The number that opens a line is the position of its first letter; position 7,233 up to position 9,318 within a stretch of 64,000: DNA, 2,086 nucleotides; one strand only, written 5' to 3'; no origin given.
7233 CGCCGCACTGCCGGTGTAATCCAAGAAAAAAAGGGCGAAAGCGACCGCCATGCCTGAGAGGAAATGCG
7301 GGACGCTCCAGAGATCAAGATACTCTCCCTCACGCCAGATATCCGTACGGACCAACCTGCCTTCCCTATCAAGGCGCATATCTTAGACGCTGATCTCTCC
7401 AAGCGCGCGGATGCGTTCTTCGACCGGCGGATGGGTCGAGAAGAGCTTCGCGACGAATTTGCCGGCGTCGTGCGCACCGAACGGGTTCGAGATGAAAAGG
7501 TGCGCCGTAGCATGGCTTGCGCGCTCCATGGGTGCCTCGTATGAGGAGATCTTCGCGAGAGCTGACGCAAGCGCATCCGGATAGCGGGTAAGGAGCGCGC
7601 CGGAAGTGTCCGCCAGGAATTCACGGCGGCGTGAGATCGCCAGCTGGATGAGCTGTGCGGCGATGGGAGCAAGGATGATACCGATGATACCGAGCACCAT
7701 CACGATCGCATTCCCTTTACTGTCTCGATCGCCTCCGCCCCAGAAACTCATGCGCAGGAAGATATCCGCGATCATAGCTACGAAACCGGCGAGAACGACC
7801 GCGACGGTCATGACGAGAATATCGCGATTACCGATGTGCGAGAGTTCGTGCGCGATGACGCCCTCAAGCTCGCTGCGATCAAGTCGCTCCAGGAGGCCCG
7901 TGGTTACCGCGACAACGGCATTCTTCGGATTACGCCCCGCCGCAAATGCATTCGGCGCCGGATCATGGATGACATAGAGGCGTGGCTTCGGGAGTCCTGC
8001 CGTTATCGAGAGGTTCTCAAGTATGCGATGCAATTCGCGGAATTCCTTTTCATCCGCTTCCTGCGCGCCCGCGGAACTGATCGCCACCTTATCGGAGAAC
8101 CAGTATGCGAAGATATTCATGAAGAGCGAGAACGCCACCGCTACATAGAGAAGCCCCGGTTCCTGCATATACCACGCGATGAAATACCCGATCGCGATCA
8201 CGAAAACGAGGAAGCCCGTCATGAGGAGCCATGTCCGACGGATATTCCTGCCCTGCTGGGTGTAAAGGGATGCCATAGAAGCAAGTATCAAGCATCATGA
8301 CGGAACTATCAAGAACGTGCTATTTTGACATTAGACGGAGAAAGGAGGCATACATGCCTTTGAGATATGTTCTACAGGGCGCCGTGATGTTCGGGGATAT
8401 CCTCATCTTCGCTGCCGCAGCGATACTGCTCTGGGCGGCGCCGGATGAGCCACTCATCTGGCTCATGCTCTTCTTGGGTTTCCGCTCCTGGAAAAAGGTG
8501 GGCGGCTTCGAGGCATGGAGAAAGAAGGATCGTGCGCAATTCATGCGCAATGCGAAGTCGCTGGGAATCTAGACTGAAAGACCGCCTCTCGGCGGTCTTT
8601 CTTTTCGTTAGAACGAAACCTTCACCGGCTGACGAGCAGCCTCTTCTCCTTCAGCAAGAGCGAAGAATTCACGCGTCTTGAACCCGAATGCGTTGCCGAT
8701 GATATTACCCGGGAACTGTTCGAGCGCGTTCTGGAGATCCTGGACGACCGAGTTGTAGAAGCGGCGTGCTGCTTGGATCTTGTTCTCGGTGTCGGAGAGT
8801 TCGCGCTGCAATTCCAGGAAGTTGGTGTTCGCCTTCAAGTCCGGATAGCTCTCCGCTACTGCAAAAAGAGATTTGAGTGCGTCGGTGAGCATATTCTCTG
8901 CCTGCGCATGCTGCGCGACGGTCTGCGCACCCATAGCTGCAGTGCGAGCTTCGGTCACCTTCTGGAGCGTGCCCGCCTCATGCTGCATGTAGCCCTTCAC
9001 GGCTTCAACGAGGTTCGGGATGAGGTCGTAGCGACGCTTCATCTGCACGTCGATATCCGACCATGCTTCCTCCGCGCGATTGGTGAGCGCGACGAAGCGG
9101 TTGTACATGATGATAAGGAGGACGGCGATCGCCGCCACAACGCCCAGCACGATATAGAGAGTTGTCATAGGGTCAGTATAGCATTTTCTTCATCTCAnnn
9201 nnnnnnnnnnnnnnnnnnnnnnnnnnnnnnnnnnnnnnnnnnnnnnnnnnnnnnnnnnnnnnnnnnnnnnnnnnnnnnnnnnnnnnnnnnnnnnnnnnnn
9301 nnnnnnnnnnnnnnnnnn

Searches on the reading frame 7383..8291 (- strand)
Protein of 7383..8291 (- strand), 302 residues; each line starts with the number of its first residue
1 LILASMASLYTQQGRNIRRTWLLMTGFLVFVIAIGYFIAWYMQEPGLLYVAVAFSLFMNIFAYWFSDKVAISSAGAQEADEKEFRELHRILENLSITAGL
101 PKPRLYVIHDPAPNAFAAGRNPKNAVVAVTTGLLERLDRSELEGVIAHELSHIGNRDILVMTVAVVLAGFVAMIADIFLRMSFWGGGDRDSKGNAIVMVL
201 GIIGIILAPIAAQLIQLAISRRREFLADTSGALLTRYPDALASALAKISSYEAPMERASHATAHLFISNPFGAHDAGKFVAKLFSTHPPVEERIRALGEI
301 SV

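Call 10: search_protein_families(library=pfam, proteins=[window:7383-8291:-], max_evalue=0.001)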
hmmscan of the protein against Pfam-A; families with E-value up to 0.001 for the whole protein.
window:7383-8291:- (302 aa): 2 families
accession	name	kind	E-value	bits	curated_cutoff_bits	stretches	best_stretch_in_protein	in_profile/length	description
PF01435.24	Peptidase_M48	-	8.6e-36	123.9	20.3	1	82-299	2-184/186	Peptidase family M48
PF05569.17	Peptidase_M56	-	0.00096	18.8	31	0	125-167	176-218/296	BlaR1 peptidase M56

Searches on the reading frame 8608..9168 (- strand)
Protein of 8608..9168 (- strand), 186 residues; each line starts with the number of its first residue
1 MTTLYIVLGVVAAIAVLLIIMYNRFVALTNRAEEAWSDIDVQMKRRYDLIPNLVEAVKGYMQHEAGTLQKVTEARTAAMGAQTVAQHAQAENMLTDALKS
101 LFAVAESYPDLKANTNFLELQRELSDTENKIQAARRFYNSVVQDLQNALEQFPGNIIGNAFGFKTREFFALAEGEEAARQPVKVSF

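Call 10: search_protein_families(library=pfam, proteins=[window:8608-9168:-], max_evalue=0.001)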
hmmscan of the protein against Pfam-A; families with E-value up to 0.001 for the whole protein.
window:8608-9168:- (186 aa): 1 family
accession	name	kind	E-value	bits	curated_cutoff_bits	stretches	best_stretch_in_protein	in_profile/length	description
PF04011.17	LemA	-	6.9e-60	201.6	26.2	1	35-186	1-149/149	LemA family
